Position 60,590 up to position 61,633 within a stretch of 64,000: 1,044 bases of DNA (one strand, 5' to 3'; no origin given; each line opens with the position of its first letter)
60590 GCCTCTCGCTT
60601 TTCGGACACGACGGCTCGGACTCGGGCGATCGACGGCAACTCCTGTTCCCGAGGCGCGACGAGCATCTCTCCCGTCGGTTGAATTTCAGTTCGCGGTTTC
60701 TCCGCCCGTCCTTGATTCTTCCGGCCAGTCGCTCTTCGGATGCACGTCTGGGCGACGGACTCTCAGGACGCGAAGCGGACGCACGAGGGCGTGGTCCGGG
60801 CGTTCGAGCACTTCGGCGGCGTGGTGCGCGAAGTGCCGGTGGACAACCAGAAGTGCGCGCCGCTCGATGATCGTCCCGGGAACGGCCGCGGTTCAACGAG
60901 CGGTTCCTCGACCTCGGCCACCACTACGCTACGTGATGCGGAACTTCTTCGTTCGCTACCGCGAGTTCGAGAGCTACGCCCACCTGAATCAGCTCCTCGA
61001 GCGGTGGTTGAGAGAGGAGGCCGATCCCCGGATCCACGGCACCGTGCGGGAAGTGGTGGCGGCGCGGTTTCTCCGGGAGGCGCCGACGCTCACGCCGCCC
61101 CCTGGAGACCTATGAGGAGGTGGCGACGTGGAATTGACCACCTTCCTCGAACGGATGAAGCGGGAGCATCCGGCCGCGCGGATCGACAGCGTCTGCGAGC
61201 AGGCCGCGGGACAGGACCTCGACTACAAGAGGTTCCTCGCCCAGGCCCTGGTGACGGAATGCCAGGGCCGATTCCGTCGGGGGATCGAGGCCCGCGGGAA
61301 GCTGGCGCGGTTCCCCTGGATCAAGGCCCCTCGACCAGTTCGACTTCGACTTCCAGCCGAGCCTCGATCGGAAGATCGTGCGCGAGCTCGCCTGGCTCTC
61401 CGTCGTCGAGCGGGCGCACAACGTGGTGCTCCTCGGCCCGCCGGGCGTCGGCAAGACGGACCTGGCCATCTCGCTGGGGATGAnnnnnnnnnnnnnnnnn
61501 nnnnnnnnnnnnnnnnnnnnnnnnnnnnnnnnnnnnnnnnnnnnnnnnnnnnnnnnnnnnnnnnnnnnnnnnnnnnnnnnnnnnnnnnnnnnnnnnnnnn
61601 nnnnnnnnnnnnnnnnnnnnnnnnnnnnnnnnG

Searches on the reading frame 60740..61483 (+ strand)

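Call 41: search_protein_families(library=ncbifam, proteins=[window:60740-61483:+], max_evalue=0.01)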
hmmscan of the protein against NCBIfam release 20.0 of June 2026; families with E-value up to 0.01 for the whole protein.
window:60740-61483:+ (247 aa): 1 family
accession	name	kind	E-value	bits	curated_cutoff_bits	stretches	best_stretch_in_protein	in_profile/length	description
NF033546.1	transpos_IS21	equivalog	2.4e-06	27.3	160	1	2-41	151-190/294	IS21 family transposase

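Call 42: search_protein_families(library=pfam, proteins=[window:60740-61483:+], max_evalue=0.01)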
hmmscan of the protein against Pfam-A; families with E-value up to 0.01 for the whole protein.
window:60740-61483:+ (247 aa): 0 families
